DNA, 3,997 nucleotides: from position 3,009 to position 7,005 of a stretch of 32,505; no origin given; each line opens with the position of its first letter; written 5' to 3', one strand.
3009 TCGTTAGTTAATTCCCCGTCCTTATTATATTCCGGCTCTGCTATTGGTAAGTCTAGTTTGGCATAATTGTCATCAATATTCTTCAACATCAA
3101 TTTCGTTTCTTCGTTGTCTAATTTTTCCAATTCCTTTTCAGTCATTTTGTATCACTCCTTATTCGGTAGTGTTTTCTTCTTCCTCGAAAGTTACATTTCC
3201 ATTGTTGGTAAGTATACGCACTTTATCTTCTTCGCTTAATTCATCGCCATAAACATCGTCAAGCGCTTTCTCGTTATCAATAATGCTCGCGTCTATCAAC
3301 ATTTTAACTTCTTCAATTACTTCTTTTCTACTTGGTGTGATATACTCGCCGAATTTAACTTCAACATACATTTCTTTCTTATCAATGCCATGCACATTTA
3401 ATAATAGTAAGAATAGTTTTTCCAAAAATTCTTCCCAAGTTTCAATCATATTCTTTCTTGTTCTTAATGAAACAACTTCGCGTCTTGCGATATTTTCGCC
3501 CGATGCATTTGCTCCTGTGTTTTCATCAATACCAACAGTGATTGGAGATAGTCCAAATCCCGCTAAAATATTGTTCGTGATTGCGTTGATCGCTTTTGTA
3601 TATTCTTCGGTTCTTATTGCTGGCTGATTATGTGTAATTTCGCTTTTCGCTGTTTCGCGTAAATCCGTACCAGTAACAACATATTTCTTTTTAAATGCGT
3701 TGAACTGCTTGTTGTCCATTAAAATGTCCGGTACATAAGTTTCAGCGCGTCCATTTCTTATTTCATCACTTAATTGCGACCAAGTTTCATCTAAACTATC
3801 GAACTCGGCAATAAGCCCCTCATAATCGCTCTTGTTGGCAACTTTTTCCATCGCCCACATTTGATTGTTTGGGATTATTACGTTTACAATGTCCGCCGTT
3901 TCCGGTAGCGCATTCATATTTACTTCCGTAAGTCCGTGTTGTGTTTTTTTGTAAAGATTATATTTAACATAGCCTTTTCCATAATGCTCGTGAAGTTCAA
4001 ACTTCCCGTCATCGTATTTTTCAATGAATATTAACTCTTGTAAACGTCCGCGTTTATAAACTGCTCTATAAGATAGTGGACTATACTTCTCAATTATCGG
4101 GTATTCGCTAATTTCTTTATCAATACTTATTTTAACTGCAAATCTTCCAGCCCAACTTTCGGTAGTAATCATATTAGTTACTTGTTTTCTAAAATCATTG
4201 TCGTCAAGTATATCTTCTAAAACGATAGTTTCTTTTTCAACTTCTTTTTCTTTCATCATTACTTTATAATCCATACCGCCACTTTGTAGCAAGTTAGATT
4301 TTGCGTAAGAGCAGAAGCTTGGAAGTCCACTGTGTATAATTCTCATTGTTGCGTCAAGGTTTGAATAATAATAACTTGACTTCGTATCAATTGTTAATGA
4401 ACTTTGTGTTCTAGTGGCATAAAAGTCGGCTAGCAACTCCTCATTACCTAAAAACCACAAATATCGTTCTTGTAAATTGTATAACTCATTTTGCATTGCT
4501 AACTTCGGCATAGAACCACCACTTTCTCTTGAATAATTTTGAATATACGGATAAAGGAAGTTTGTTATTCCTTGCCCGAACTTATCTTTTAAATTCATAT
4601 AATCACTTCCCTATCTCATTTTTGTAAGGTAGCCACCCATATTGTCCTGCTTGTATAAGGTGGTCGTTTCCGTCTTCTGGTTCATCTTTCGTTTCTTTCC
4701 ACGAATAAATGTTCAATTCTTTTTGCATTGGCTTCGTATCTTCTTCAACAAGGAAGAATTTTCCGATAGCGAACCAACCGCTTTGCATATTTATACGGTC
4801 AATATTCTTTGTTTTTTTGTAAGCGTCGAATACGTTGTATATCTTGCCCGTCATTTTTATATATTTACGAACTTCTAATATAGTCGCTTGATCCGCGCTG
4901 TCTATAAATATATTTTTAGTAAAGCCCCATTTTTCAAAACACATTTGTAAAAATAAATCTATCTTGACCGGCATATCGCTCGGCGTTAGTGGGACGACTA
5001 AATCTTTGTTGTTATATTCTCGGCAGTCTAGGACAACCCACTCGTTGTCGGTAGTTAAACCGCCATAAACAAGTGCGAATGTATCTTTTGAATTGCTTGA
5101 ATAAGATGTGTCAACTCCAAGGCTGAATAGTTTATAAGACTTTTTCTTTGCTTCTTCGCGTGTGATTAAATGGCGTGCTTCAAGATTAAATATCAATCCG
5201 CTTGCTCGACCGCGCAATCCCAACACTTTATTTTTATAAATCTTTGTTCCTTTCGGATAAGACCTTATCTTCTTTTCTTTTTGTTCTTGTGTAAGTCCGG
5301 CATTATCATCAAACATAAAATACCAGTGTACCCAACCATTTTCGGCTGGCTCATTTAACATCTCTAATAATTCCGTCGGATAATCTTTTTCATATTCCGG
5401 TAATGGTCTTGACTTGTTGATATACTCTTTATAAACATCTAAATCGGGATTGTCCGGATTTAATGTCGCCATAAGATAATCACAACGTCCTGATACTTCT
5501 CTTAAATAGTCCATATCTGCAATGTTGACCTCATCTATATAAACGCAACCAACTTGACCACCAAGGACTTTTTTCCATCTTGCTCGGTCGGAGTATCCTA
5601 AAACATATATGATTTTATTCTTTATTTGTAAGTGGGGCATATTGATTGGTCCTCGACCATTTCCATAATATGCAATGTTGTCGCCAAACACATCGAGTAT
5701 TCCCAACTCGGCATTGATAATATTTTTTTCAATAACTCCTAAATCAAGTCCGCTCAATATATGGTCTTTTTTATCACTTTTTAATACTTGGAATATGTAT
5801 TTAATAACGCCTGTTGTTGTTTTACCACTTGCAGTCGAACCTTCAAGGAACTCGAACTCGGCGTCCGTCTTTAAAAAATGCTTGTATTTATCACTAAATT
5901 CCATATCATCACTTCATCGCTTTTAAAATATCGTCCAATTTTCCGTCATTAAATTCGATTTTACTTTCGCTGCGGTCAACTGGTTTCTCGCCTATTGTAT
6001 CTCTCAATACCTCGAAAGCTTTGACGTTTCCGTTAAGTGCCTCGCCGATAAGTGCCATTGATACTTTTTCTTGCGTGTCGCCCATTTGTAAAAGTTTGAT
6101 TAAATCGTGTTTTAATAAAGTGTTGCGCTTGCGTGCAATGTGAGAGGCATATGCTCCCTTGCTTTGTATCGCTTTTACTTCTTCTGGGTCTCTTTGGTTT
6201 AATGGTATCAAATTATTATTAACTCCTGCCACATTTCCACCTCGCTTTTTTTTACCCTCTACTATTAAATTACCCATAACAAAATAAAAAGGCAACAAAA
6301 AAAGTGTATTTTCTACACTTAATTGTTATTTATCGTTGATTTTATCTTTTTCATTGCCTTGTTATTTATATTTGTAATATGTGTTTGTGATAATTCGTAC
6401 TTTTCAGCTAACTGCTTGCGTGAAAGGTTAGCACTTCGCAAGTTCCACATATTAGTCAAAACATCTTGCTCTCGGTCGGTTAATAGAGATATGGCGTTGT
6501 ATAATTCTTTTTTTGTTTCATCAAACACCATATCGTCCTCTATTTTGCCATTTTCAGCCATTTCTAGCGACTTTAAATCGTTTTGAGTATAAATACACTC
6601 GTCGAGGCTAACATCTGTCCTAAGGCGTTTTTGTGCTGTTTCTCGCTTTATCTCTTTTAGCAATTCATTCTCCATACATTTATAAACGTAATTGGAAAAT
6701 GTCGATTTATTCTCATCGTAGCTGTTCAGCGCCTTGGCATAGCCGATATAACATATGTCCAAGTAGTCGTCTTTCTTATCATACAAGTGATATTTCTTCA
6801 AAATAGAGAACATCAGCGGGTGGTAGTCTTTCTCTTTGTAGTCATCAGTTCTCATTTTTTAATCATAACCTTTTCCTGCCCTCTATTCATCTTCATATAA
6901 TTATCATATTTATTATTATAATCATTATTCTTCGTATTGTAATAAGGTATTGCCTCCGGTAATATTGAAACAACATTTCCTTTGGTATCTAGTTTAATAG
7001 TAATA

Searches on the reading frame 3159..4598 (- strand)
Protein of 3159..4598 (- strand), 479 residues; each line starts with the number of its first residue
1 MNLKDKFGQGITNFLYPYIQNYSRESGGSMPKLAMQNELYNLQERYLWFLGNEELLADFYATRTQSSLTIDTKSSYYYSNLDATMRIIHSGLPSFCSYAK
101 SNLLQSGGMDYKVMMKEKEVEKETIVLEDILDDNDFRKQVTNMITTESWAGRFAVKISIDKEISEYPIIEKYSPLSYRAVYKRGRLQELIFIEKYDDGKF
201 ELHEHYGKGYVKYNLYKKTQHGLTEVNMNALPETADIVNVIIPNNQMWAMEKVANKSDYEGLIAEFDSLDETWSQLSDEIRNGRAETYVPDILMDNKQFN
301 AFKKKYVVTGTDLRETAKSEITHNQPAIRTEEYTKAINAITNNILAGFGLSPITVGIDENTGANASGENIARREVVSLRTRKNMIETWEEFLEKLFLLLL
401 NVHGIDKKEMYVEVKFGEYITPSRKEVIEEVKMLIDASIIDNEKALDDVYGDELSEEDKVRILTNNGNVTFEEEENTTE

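Call 10: search_protein_families(library=pfam, proteins=[window:3159-4598:-], max_evalue=0.01)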
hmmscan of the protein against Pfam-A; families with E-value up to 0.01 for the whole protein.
window:3159-4598:- (479 aa): 0 families

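Call 11: search_protein_families(library=phrogs, proteins=[window:3159-4598:-], max_evalue=0.001)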
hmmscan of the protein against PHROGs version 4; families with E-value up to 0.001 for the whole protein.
window:3159-4598:- (479 aa): 1 family
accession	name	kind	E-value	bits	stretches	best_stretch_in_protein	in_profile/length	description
phrog_533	-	head and packaging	5.5e-48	164.7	1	82-476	60-486/495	portal protein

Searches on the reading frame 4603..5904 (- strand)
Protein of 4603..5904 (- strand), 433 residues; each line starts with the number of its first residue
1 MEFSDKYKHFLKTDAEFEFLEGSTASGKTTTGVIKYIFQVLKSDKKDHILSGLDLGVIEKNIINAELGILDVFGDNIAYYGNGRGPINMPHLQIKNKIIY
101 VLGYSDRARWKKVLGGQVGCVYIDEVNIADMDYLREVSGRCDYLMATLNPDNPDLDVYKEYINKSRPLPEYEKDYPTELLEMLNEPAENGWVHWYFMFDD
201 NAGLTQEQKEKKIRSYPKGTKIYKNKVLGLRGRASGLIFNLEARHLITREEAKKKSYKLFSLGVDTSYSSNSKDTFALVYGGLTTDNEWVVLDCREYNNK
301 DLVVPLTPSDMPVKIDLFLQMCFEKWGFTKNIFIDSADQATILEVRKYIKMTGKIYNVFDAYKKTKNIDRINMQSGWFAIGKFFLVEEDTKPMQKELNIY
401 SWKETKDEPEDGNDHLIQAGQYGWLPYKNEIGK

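Call 10: search_protein_families(library=pfam, proteins=[window:4603-5904:-], max_evalue=0.01)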
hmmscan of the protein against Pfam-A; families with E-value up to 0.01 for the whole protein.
window:4603-5904:- (433 aa): 0 families

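Call 11: search_protein_families(library=phrogs, proteins=[window:4603-5904:-], max_evalue=0.001)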
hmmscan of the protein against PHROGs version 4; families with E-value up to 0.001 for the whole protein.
window:4603-5904:- (433 aa): 4 families
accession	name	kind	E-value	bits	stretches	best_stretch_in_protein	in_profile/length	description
phrog_2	-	head and packaging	6.3e-22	79.1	1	8-428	271-593/807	terminase large subunit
phrog_29775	-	unknown function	6.8e-10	40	1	25-161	4-146/212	-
phrog_10250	-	head and packaging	6.2e-08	33.6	1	221-422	8-210/228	terminase large subunit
phrog_5653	-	head and packaging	3.1e-05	24.8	1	320-424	77-177/199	terminase large subunit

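Call 17: search_dna_similar(query=window:4603-5904:-, collection=phages, mode=protein, max_rows=15)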
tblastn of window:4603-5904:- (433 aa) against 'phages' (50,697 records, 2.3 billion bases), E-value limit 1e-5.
Records with a match: 153; places in all: 153; records where one place covers at least 80% of the query: 123.
Best place of each record, by identity: <60% 153.
By first word of the organism name: Staphylococcus 31; Streptococcus 26; Bacillus 22; Clostridium 18; Streptomyces 11; Gordonia 10; Bacteriophage 6; Lactococcus 4; Anaerostipes 3; Geobacillus 3; and 12 more.
By host as written in the record: - 21; Staphylococcus aureus 12; Bacillus subtilis 6; Clostridium difficile 6; Gordonia rubripertincta NRRL B-16540 6; Streptomyces sanglieri UNT16F27A 6; Bacillus cereus 5; Bacillus thuringiensis 4; and 65 more.
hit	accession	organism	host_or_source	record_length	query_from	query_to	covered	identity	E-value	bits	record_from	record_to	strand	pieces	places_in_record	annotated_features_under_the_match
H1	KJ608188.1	Enterococcus phage EFC-1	Enterococcus faecalis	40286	1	432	100%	51.9%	1e-144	461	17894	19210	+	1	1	terminase large subunit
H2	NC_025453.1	Enterococcus phage EFC-1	Enterococcus faecalis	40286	1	432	100%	51.9%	1e-144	461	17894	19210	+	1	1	terminase family protein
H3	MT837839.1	Bacteriophage sp.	human fecal samples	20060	3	432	99%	51.5%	2e-142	455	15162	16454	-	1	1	record has no annotation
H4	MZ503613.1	Solobacterium phage SMO_1P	Solobacterium moorei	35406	3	432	99%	51.2%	1e-143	458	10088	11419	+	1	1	putative large terminase subunit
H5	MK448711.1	Streptococcus phage Javan235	Streptococcus gallolyticus UCN34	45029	1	433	100%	50.5%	2e-138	443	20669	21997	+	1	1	terminase large subunit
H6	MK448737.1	Streptococcus phage Javan351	Streptococcus oralis AZ_3a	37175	3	433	100%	50.3%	1e-134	432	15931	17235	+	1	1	terminase large subunit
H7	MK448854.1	Streptococcus phage Javan146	Streptococcus dysgalactiae ERR109289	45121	3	433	100%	49.9%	3e-131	422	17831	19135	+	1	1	terminase large subunit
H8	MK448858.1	Streptococcus phage Javan166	Streptococcus dysgalactiae UT-5345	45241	3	433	100%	49.4%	7e-131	421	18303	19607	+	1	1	terminase large subunit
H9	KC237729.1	Clostridium phage vB_CpeS-CP51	Clostridium perfringens 5147-97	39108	2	432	100%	48.5%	1e-130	421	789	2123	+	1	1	putative phage terminase large subunit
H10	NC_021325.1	Clostridium phage vB_CpeS-CP51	Clostridium perfringens 5147-97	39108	2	432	100%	48.5%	1e-130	421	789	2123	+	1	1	terminase large subunit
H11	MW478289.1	Clostridium phage phiCp-A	Clostridium perfringens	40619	2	432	100%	48.3%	2e-129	417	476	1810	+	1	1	terminase large subunit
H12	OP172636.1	Anaerostipes phage AC844P2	Anaerostipes caccae DA844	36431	3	432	99%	48.0%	7e-126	407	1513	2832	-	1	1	hypothetical protein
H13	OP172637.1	Anaerostipes phage AC844P3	Anaerostipes caccae DA844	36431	3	432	99%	48.0%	7e-126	407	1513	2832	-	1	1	hypothetical protein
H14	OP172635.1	Anaerostipes phage AC844P1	Anaerostipes caccae DA844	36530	3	432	99%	48.0%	7e-126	407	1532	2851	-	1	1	hypothetical protein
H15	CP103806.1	Clostridioides phage Hain-Saunders-2022a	Clostridioides difficile ST632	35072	1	402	93%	26.4%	1e-21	103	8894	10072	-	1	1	PBSX family phage terminase large subunit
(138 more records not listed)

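Call 44: find_homologous_proteins(query=window:4603-5904:-, max_evalue=1e-100)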
Query window:4603-5904:- (433 aa): 3996 proteins with E <= 1e-100 among 8000 candidates; the best 120 are listed.
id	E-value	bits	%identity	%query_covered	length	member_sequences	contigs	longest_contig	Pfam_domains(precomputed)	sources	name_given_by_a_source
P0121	4.9e-239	812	79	100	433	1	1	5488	-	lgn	-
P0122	3.7e-229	779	76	100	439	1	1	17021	-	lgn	-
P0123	1.0e-227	775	75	100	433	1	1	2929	-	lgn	-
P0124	1.2e-218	745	73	100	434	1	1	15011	-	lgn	-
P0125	1.3e-218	745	73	100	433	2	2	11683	-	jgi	-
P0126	1.7e-214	731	77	92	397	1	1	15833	-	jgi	jgi:hypothetical protein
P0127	1.3e-213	728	77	91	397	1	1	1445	-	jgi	jgi:phage terminase large subunit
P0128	4.2e-212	723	96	74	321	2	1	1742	-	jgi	jgi:hypothetical protein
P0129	9.0e-186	636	64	100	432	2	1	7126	-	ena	-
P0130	2.6e-176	605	61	99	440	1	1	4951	-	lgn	-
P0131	2.6e-176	605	61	99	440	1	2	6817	-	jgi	-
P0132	1.2e-172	593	59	99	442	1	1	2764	-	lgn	-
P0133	1.3e-172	593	60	100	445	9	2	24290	-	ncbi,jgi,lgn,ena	-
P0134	2.8e-172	592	60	100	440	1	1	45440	-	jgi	jgi:PBSX family phage terminase large subunit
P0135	6.6e-172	591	59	100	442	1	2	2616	-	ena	-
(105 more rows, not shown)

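Call 45: find_encoding_contigs(protein=P0124, flank=10000, max_places=3)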
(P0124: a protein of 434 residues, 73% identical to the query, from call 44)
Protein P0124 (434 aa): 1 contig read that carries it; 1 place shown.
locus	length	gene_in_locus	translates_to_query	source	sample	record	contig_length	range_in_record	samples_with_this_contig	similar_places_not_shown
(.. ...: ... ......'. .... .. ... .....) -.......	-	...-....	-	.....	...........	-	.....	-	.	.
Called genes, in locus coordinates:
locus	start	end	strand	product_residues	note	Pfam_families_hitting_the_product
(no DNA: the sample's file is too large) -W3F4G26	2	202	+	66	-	?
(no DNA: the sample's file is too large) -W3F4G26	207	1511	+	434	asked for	-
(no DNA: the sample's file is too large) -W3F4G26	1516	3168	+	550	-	PF05133:SPP1_portal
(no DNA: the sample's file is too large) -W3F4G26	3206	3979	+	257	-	PF04233:Phage_Mu_F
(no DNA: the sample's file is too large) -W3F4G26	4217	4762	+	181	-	-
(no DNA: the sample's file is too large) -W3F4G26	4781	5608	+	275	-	-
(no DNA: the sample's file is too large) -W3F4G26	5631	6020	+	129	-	-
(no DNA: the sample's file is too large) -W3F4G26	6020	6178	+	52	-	-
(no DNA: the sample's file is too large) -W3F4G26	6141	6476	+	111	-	PF10665:Minor_capsid_1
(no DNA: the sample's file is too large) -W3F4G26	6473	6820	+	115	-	-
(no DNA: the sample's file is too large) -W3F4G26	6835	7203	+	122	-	-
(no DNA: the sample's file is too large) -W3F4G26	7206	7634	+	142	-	-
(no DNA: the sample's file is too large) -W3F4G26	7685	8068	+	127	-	-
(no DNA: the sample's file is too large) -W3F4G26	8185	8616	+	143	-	PF06854:Phage_Gp15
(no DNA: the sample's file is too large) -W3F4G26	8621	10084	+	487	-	-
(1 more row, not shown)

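Call 46: find_encoding_contigs(protein=P0126, flank=10000, max_places=3)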
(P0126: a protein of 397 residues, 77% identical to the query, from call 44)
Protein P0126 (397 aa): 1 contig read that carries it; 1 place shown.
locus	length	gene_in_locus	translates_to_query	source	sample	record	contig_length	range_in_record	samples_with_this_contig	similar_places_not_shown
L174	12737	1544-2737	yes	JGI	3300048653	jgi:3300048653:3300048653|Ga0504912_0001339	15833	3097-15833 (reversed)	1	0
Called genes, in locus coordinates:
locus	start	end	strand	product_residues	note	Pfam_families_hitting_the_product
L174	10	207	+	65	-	-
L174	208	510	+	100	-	-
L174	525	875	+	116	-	-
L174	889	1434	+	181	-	PF07463:NUMOD4 (faint), PF13392:HNH_3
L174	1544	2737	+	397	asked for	-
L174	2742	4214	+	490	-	PF05133:SPP1_portal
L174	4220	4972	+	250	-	PF04233:Phage_Mu_F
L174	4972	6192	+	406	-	-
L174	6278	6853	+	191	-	-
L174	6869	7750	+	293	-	-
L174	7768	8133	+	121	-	-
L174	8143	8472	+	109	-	PF10665:Minor_capsid_1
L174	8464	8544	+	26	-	-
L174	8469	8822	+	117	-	-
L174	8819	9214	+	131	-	PF12691:Phage_tail_terminator_6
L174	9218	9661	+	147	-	-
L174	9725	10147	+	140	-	-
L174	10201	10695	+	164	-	PF06854:Phage_Gp15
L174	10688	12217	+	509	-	PF20155:TMP_3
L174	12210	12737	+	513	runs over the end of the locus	-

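Call 47: find_encoding_contigs(protein=P0125, flank=10000, max_places=3)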
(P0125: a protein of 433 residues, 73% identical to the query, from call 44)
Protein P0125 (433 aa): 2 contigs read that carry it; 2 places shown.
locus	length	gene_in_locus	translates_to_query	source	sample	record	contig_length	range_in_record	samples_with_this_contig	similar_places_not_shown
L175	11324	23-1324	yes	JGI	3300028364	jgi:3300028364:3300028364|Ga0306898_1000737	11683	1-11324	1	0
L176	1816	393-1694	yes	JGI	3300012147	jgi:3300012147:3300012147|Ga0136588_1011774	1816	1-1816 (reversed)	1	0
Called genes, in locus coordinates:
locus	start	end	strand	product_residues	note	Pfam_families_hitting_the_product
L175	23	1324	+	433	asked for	-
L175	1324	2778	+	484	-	PF05133:SPP1_portal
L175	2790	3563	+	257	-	PF04233:Phage_Mu_F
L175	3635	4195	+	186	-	-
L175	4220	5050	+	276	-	-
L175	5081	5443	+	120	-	-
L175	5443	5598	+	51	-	-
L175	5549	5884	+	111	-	PF10665:Minor_capsid_1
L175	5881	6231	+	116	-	-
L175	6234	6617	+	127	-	PF12691:Phage_tail_terminator_6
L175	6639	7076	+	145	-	-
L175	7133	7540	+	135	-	-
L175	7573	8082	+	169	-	PF06854:Phage_Gp15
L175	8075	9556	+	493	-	-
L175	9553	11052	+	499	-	-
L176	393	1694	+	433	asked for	-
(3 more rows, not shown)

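Call 74: find_encoding_contigs(protein=P0121, flank=10000, max_places=2)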
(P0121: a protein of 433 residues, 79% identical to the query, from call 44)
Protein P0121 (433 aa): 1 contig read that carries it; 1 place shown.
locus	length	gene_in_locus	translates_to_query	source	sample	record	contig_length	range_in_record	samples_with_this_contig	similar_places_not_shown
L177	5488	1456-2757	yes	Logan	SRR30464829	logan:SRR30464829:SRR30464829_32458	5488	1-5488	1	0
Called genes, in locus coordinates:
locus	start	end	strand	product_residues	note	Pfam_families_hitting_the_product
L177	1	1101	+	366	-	?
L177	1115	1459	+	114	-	PF16677:GP3_package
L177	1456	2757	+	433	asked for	-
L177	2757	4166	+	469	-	PF05133:SPP1_portal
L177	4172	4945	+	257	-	PF04233:Phage_Mu_F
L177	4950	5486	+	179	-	?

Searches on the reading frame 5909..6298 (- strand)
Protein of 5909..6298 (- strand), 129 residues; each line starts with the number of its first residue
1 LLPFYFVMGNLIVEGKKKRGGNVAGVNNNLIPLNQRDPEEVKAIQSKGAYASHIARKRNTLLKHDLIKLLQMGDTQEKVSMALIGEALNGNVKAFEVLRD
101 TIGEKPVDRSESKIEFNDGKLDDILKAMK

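Call 10: search_protein_families(library=pfam, proteins=[window:5909-6298:-], max_evalue=0.01)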
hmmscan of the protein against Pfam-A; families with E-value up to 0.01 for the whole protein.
window:5909-6298:- (129 aa): 0 families

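Call 11: search_protein_families(library=phrogs, proteins=[window:5909-6298:-], max_evalue=0.001)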
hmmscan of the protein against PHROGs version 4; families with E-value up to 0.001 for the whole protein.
window:5909-6298:- (129 aa): 1 family
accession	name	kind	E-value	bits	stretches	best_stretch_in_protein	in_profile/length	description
phrog_2412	-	unknown function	1.1e-13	52.5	1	27-81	4-58/150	-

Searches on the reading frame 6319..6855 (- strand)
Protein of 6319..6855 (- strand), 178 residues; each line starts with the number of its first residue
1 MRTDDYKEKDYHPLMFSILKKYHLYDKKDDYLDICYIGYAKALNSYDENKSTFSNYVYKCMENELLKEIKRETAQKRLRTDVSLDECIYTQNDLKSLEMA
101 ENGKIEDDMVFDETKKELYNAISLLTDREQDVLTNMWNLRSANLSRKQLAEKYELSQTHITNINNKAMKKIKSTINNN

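Call 10: search_protein_families(library=pfam, proteins=[window:6319-6855:-], max_evalue=0.01)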
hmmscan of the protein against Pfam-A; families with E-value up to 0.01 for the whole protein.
window:6319-6855:- (178 aa): 2 families
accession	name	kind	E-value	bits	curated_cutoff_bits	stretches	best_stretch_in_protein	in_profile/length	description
PF04542.20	Sigma70_r2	-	1.4e-06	28.4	24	1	10-73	4-69/71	Sigma-70 region 2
PF04545.22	Sigma70_r4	-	4e-06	26.7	24.1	1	121-172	1-49/50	Sigma-70, region 4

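Call 11: search_protein_families(library=phrogs, proteins=[window:6319-6855:-], max_evalue=0.001)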
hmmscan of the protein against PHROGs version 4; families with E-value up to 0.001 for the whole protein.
window:6319-6855:- (178 aa): 3 families
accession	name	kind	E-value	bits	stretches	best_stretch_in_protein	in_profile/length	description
phrog_351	-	transcription regulation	6.3e-17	62.4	1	9-174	510-725/928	RNA polymerase sigma factor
phrog_1740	-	transcription regulation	1e-06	28.6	1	40-174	95-215/567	RNA polymerase sigma factor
phrog_1190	-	transcription regulation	2.4e-05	25.2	1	55-177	46-161/167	RNA polymerase sigma factor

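Call 73: find_related_loci(query=window:6319-6855:-, collection=viral_contigs, flank=4000)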
Query window:6319-6855:- (178 aa) in viral_contigs; peptide patterns used: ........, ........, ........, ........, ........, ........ (x = any residue, [..] = any of these).
3 stretches matched a pattern, but none encodes a relative of the query by tblastn (E <= 1e-3).
